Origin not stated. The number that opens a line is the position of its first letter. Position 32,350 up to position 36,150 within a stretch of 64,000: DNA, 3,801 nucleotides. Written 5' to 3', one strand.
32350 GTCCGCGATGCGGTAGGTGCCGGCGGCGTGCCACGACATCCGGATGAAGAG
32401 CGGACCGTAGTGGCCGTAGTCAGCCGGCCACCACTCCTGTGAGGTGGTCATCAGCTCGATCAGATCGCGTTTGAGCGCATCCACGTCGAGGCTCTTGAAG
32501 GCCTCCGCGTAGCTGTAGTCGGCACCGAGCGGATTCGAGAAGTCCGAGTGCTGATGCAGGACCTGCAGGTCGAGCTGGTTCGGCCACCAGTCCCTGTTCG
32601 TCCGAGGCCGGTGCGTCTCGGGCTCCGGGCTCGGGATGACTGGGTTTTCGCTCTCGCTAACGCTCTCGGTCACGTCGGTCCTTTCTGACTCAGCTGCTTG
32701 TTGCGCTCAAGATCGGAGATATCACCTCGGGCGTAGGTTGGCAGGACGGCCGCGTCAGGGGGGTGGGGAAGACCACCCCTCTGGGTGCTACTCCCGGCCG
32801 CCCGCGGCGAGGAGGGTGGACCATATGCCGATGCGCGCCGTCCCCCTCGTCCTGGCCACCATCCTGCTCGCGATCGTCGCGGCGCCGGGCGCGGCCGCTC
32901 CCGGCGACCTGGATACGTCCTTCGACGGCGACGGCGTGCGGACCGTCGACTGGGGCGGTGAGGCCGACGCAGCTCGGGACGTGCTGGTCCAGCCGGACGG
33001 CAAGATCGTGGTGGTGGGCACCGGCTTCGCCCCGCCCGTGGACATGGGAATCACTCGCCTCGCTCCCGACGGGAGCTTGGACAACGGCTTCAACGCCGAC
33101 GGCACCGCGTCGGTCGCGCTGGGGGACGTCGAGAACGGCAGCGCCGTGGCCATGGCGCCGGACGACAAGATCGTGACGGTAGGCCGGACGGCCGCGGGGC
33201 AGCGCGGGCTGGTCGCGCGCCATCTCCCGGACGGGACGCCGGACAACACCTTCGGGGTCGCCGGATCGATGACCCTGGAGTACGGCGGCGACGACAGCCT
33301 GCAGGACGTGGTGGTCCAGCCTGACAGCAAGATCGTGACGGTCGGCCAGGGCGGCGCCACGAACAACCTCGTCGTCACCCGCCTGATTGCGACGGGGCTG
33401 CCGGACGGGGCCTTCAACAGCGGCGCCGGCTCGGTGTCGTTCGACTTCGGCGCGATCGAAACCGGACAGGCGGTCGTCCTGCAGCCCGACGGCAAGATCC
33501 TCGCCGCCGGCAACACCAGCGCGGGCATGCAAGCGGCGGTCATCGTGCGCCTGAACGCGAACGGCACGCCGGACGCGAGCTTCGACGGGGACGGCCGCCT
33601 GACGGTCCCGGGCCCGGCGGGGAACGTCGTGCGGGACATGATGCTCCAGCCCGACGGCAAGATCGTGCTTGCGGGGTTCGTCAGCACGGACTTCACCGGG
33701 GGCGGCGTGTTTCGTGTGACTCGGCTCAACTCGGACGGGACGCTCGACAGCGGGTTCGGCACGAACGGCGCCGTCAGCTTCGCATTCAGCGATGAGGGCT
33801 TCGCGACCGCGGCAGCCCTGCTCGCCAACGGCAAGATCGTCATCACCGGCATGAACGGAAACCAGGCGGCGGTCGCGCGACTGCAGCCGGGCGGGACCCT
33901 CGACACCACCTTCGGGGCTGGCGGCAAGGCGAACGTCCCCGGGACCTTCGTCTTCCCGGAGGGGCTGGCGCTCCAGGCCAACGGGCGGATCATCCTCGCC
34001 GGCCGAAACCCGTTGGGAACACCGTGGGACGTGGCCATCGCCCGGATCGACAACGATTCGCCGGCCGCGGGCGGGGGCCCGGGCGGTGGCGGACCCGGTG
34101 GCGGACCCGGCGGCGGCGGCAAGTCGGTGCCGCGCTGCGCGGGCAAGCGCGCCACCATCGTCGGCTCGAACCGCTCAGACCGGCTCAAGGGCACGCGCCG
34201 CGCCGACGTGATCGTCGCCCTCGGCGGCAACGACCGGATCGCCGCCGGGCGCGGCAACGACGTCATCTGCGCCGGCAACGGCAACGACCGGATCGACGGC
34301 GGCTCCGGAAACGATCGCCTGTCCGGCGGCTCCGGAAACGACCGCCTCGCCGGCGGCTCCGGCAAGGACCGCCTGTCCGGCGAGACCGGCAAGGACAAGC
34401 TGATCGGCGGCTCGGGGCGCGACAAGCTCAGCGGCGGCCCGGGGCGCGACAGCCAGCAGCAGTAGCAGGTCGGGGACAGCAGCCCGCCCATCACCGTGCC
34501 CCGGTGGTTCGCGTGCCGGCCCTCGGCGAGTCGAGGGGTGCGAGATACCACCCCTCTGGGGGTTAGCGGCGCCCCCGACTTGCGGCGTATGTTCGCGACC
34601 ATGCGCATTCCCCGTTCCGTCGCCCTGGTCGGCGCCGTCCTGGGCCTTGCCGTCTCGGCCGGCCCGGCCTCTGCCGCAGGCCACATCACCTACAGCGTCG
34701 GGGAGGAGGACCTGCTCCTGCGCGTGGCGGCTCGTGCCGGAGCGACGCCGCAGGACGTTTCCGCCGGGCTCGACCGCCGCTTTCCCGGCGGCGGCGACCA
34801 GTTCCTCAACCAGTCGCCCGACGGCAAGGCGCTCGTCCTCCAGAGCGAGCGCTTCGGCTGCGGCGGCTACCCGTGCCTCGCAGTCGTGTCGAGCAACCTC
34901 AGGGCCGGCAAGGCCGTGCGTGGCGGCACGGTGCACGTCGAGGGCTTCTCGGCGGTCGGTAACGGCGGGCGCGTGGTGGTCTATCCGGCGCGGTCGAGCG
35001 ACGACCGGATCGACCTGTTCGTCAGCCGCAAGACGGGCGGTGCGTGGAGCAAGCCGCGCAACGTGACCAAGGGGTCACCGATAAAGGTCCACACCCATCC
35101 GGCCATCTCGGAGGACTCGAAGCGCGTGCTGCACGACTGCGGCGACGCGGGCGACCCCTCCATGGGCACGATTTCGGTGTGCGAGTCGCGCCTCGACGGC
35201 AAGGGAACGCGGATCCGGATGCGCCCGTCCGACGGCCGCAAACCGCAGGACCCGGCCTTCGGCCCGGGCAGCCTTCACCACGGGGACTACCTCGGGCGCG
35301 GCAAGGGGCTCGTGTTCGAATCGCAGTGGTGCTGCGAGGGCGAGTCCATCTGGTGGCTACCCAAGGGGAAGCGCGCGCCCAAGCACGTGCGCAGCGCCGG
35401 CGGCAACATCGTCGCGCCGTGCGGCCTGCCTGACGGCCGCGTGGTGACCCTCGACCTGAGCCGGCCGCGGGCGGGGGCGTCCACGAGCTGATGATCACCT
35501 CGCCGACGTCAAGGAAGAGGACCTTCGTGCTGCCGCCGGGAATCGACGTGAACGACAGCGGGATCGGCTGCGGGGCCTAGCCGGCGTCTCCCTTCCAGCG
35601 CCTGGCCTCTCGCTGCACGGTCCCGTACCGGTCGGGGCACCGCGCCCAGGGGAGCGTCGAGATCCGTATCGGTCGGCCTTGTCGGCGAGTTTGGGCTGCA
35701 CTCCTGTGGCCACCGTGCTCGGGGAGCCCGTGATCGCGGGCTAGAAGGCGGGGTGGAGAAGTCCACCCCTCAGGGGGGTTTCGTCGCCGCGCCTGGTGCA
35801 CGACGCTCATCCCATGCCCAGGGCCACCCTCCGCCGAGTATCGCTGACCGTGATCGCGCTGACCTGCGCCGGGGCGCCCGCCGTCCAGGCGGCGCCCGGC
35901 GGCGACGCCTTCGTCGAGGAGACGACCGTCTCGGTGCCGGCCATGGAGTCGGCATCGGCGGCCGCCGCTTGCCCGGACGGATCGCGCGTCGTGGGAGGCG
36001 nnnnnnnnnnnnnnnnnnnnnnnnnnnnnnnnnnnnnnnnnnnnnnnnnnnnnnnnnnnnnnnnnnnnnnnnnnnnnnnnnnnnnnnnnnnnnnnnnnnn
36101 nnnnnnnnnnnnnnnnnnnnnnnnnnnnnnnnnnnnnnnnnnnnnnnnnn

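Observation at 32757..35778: Conserved hairpin (GGGGTGG - purine-rich loop - CCACCCC - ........) at a fixed 45-47 nt before three consecutive start codons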

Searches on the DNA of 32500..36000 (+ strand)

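Call 7: search_rna_families(source=window, start=32500, end=36000, threshold=evalue, max_evalue=10)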
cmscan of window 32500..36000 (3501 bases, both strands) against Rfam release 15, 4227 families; matches with E-value up to 10: 4.
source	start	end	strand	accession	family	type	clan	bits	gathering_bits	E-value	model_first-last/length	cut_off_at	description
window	35746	35796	+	RF03994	mir-7558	Gene; miRNA;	-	20.3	80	1.8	1-51/51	no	mir-7558 microRNA precursor family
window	35760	35824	-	RF02801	PyrR201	Gene; snRNA; snoRNA; HACA-box;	-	19.1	49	6.8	1-68/68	no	Pyrobaculum sRNA 201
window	35902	35973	-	RF03032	narK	Cis-reg;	-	16.2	43.2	8.8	1-72/72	no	narK RNA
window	34198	34260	+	RF01668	P10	Gene; sRNA;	-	14.4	37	8.6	1-72/72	no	Pseudomonas sRNA P10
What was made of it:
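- On Structured cis-regulatory RNA / riboswitch: At E<=10 there was only noise (mir-7558 at 20 bits against a gathering score of 80, and similar; call 7).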

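Call 21: build_rna_model(alignment_id=A2, structure=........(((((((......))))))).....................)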
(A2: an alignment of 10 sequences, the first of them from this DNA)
Model R1 built from alignment A2 (10 sequences, 49 columns); structure: as given.
model positions 48; base pairs 7; branch points 0; effective number of sequences 10; information 0.944 bits per position. Calibrated on 0.2 Mb of random sequence (short: E-values are rough).
structure used (alignment columns):
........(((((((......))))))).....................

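Call 22: search_with_rna_model(model_id=R1, sources=[window, L003, L006, L008, L012, L015, L016, L043, L035, L078, L013], max_evalue=10, filters=default)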
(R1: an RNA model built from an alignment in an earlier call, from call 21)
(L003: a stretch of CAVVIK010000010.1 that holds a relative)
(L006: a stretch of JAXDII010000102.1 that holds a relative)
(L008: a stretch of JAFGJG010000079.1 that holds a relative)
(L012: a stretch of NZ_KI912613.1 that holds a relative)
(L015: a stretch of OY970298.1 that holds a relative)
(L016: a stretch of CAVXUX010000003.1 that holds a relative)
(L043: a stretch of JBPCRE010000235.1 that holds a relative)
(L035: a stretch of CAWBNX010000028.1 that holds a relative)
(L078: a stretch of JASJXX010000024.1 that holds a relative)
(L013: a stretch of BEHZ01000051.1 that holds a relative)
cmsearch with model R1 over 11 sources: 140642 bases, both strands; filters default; matches with E-value up to 10: 34.
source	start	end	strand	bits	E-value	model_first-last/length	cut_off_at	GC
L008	2536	2583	-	61.8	5.5e-14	1-48/48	no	0.79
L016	2676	2723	-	58.6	3.8e-13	1-48/48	no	0.69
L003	5641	5688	-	56.4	1.5e-12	1-48/48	no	0.67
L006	2997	3044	-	55.2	3e-12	1-48/48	no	0.69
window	35742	35789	+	54.7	4.1e-12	1-48/48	no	0.67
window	32752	32799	+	52.7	1.4e-11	1-48/48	no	0.73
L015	3716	3763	-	50.7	4.6e-11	1-48/48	no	0.6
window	34527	34574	+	50.1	6.5e-11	1-48/48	no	0.71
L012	4342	4389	-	48.2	2.2e-10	1-48/48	no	0.79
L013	5884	5931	-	45.9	8.4e-10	1-48/48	no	0.73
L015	7131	7177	+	45.7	1e-09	1-48/48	no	0.74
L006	7591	7638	+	35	6.6e-07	1-48/48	no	0.73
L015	7085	7133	-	23.2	0.00089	1-48/48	no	0.67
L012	4362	4381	+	16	0.071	9-28/48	no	0.8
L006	3009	3052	+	15.6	0.087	1-48/48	no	0.73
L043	323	379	-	15.1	0.12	1-48/48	no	0.72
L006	6851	6898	-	12.6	0.54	1-48/48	no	0.65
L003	3195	3222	+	11.9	0.88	1-48/48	no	0.82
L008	2556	2575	+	11.5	1.1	9-28/48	no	0.75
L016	2696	2715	+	11.5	1.1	9-28/48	no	0.75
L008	3817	3863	+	11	1.5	1-48/48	no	0.72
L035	3668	3743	+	10.6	1.9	1-48/48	no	0.72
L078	1179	1219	-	10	2.7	1-48/48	no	0.59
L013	2490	2505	-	10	2.8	11-26/48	no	0.75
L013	6242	6275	+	9.9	3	1-48/48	no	0.71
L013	924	990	+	9.7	3.2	1-48/48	no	0.7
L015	7064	7095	+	9.7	3.2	1-48/48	no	0.72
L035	3709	3747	-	9.5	3.7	1-48/48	no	0.77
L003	5661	5680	+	9.2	4.4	9-28/48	no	0.7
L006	6872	6892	+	8.1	8.7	9-29/48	no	0.67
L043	3295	3310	+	7.9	9.9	11-26/48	no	0.62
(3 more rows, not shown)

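Call 29: search_with_rna_model(model_id=R1, sources=[L135, L136, L137, L138, L139, L140, L141, L142, L143, L144, L145, L146, L147, L148, L149, L150], max_evalue=1)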
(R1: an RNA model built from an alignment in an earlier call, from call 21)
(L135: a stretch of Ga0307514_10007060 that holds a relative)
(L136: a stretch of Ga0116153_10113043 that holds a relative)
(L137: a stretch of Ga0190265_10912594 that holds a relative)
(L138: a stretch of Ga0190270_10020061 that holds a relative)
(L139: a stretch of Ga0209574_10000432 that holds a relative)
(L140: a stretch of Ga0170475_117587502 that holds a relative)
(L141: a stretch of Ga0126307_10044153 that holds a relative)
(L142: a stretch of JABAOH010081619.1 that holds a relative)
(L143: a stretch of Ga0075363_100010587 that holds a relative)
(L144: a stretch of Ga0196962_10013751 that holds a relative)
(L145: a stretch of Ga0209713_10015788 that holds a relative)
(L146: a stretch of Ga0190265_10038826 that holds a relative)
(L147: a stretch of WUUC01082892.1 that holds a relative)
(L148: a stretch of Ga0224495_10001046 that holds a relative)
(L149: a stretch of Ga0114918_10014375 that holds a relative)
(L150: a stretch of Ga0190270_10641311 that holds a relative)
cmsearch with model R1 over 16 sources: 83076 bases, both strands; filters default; matches with E-value up to 1: 35.
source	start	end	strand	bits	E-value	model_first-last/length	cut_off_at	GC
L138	2449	2496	+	58.6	2.3e-13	1-48/48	no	0.69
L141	695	742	+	52.9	7.2e-12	1-48/48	no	0.73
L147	581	627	+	52.9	7.3e-12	1-48/48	no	0.77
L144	1028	1075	+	47.4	2.1e-10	1-48/48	no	0.71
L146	3739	3786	-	45.7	5.7e-10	1-48/48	no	0.71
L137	501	548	+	45.2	7.9e-10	1-48/48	no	0.71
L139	9280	9327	+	41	1e-08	1-48/48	no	0.73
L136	335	380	+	36.7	1.4e-07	1-48/48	no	0.76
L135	5930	5977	-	35.9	2.2e-07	1-48/48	no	0.71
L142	11124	11171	+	35.2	3.4e-07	1-48/48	no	0.79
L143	3119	3166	-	32.5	1.8e-06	1-48/48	no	0.75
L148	2550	2597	+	32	2.5e-06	1-48/48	no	0.62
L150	439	485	+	30.4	6.4e-06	1-48/48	no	0.74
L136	1076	1123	+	28.8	1.7e-05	1-48/48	no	0.79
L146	3779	3826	+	28.6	2e-05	1-48/48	no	0.67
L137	461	508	-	28.4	2.2e-05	1-48/48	no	0.69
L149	390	438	-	28.2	2.4e-05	1-48/48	no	0.55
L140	1304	1348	+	25.4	0.00013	1-48/48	no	0.76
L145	3273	3318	+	22.8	0.00065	1-48/48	no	0.67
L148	6356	6402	+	18.7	0.0079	1-48/48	no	0.53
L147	573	615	-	16.9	0.023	1-48/48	no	0.81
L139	9288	9307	-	16.9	0.024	9-28/48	no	0.7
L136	339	360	-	16.2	0.037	9-32/48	no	0.77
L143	3139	3158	+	15.2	0.067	9-28/48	no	0.8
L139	2346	2398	+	14.8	0.087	1-48/48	no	0.75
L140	718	765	+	14.6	0.095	1-48/48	no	0.69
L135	5950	5969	+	13.5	0.19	9-28/48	no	0.8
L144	1036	1055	-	13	0.26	9-28/48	no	0.7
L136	1081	1103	-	12.4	0.36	9-33/48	no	0.83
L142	11132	11151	-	12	0.47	9-28/48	no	0.8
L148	2553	2578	-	11.8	0.55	9-33/48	no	0.62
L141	687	730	-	11.8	0.55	1-48/48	no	0.73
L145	3279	3301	-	11.7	0.59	9-30/48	no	0.7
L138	2457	2476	-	11.5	0.65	9-28/48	no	0.75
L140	1311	1328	-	11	0.86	9-28/48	no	0.89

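Call 41: search_with_rna_model(model_id=R1, sources=[L155, L156, L157, L158, L151, L152, L153, L154], max_evalue=1)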
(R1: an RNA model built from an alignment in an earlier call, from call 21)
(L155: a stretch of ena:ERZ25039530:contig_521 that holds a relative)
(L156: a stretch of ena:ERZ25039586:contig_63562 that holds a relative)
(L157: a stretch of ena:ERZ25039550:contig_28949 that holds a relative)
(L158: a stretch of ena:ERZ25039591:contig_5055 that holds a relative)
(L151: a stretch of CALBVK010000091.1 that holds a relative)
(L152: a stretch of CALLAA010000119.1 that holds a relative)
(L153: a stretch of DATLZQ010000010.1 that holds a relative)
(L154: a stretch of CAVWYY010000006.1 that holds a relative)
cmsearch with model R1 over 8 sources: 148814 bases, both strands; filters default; matches with E-value up to 1: 9.
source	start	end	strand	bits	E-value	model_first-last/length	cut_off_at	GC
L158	9929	9976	+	58.6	4e-13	1-48/48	no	0.69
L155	8192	8239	+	50.7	4.9e-11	1-48/48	no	0.6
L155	4778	4824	-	45.7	1.1e-09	1-48/48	no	0.74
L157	9928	9975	+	28.2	4.5e-05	1-48/48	no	0.65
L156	9927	9974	+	27.8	5.7e-05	1-48/48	no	0.65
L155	4822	4870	+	23.2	0.00094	1-48/48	no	0.67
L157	6835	6882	-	21.6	0.0024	1-48/48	no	0.67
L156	9195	9242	-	21.3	0.003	1-48/48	no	0.67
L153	9738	9785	-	14.6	0.17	1-48/48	no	0.83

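Call 54: search_with_rna_model(model_id=R1, sources=[L159, L160, L161, L162], max_evalue=5)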
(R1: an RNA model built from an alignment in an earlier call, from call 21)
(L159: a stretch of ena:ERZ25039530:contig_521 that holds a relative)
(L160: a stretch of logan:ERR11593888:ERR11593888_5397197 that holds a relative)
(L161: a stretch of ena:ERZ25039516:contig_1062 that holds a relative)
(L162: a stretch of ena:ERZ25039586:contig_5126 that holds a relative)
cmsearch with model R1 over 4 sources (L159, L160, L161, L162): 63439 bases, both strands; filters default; matches with E-value up to 5: 11.
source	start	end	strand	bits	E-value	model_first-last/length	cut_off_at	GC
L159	9940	9987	-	40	1.4e-08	1-48/48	no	0.65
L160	134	181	-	40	1.4e-08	1-48/48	no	0.65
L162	9945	9986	-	22.2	0.00072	1-48/48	no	0.71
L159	10673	10720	+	18.7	0.0063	1-48/48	no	0.67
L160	867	914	+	18.7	0.0063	1-48/48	no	0.67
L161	10705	10752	+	18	0.0095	1-48/48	no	0.79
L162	9951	9988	+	17.3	0.014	1-48/48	no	0.68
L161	14567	14613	+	16.5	0.024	1-48/48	no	0.66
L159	9960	9983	+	12.5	0.26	9-32/48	no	0.62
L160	154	177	+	12.5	0.26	9-32/48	no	0.62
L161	1290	1305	+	11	0.65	11-26/48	no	0.81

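Call 63: build_rna_model(alignment_id=A3, structure=none)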
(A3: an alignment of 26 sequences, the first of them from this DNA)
Model R2 built from alignment A3 (26 sequences, 77 columns); structure: none (sequence only).
model positions 74; base pairs 0; branch points 0; effective number of sequences 26; information 0.757 bits per position. No base pairs: searches with it score sequence only.

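Call 64: search_with_rna_model(model_id=R2, sources=[window, L003, L006, L008, L012, L016, L155, L156, L157, L158, L159, L161, L162, L139, L141, L144, L147, L143, L150, L136, L142, L154, L153], max_evalue=1)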
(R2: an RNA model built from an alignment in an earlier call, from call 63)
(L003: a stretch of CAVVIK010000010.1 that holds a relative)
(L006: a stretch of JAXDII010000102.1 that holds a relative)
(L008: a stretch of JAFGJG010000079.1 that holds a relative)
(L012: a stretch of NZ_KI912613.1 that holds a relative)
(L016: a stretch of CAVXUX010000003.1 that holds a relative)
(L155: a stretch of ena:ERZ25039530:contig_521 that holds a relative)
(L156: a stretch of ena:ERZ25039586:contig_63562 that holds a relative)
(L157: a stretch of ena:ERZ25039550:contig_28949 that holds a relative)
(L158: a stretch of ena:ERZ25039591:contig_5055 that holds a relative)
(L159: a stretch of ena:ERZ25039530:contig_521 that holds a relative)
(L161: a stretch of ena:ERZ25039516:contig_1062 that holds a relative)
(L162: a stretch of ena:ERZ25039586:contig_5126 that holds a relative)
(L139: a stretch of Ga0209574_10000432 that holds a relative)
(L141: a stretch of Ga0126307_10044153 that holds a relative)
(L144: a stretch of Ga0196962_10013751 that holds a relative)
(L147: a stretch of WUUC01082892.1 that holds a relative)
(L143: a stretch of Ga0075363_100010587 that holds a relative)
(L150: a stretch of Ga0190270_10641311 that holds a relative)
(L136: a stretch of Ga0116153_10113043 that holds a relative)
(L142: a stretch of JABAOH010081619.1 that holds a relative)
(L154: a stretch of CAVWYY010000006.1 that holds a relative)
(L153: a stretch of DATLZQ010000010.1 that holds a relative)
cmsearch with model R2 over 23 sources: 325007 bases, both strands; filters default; matches with E-value up to 1: 39.
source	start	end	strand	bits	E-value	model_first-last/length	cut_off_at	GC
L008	2508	2578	-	61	3.1e-17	2-72/74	-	0.76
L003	5616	5683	-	57.4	4.1e-16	2-69/74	-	0.72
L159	9912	9982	-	56.5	8.2e-16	2-72/74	-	0.69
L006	2970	3038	-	55.9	1.2e-15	3-71/74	-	0.74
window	32762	32822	+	53.5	7e-15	7-67/74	-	0.75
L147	587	655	+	53.5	7.1e-15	4-72/74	-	0.72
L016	2654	2716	-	53.1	9.3e-15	4-66/74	-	0.71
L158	9936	9998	+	53.1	9.3e-15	4-66/74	-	0.71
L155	8197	8266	+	52.9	1.1e-14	2-71/74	-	0.61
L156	9166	9235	-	52.8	1.1e-14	4-73/74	-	0.71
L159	10678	10749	+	52.1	1.9e-14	2-73/74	-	0.71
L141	700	767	+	51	4.2e-14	2-69/74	-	0.76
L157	6813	6877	-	50.3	6.8e-14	2-65/74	-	0.71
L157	9933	10003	+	50.2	7.3e-14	2-72/74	-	0.72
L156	9933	10002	+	46.3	1.2e-12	3-71/74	-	0.66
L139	9286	9356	+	46.2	1.3e-12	3-73/74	-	0.7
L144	1033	1097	+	45.2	2.6e-12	2-66/74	-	0.74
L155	4750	4819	-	45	3.1e-12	3-71/74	-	0.74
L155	4831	4898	+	44.2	5.5e-12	5-71/74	-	0.69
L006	6822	6893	-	41.6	3.5e-11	3-73/74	-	0.67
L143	3118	3160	-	32.2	3e-08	3-45/74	-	0.77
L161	10711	10778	+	31.3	5.9e-08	3-70/74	-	0.76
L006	7597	7642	+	25.1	4.9e-06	3-48/74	-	0.76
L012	4329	4383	-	25.1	5e-06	3-59/74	-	0.8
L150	452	504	+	20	0.00019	11-62/74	-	0.74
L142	11130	11159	+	16.2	0.003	3-32/74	-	0.8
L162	9958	9980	-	15.6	0.0047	3-25/74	-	0.65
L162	9957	9981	+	15.2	0.0062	3-27/74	-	0.64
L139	9288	9310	-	14.8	0.0084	2-24/74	-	0.65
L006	3014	3052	+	13.9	0.016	2-44/74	-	0.69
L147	566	610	-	13.5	0.02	2-51/74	-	0.82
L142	11074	11154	-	13.5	0.021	2-70/74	-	0.72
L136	1091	1120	+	10.9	0.14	10-41/74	-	0.8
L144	1036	1058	-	10.7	0.16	2-24/74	-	0.65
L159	9957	9983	+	10.2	0.23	2-28/74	-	0.59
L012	4359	4381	+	9.5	0.38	2-24/74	-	0.74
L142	989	1027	+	9.2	0.45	30-68/74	-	0.74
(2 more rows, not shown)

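Call 70: search_with_rna_model(model_id=R2, sources=[L163, L164, L165, L166, L167, L168, L169, L170, L171, L172, L173, L174, L175, L176, L177, L178, L179, L180, L181, L182, L183, L184, L185], max_evalue=1)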
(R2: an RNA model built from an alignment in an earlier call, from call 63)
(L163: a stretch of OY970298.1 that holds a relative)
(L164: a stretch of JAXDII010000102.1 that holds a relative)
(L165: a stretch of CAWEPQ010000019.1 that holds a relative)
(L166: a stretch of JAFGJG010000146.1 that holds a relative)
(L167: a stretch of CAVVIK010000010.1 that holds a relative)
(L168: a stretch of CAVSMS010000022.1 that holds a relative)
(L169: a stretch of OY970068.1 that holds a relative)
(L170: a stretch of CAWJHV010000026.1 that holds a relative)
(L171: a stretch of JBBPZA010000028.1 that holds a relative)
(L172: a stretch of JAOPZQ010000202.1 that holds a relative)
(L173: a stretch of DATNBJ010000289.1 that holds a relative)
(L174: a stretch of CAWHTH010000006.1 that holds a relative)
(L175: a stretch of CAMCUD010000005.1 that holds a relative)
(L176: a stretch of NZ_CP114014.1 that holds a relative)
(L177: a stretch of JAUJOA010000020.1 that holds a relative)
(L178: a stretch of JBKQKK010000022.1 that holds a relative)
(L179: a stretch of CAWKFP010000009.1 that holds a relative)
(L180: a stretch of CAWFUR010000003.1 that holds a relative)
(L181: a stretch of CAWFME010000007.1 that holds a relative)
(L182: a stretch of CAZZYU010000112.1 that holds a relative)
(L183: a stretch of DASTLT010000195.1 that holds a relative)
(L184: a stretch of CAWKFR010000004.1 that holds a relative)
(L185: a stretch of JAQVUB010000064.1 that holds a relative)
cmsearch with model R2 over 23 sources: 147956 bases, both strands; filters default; matches with E-value up to 1: 26.
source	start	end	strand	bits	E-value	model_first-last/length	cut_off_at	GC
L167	2915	2982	-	57.4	1.9e-16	2-69/74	-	0.72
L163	2912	2982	-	56.5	3.7e-16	2-72/74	-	0.69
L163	3678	3749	+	52.1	8.5e-15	2-73/74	-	0.71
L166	2904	2971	-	42.9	6.2e-12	2-69/74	-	0.78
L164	3678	3749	+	41.6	1.6e-11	3-73/74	-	0.67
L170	2879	2947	-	39.3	8.7e-11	3-71/74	-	0.72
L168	2879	2947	-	38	2.2e-10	3-71/74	-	0.71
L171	3673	3740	+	33.5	5.4e-09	3-71/74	-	0.68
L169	3711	3778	+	31.3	2.7e-08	3-70/74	-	0.76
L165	3679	3724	+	28.1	2.6e-07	3-48/74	-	0.65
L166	3670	3736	+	27.8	3.3e-07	4-70/74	-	0.67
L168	3683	3737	+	25.9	1.3e-06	13-67/74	-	0.71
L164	2929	2974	-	25.1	2.2e-06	3-48/74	-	0.76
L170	3678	3744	+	24.2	4.3e-06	4-70/74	-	0.76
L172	4825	4887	+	22.7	1.3e-05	2-64/74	-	0.76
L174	2958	2980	-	15.6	0.0021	3-25/74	-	0.65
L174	2957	2981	+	15.2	0.0028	3-27/74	-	0.64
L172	4754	4800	-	13.2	0.012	19-65/74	-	0.64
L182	1481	1525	+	12.4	0.021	23-67/74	-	0.73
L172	2925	2981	-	12.1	0.027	3-59/74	-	0.74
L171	3674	3696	-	11.5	0.039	3-25/74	-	0.7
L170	2923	2950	+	11.3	0.045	2-29/74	-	0.68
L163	2957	2983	+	10.2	0.1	2-28/74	-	0.59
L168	2923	2945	+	9.4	0.19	2-24/74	-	0.7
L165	2320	2354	+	9.1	0.22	37-71/74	-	0.71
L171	4633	4667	-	8.6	0.32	38-72/74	-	0.74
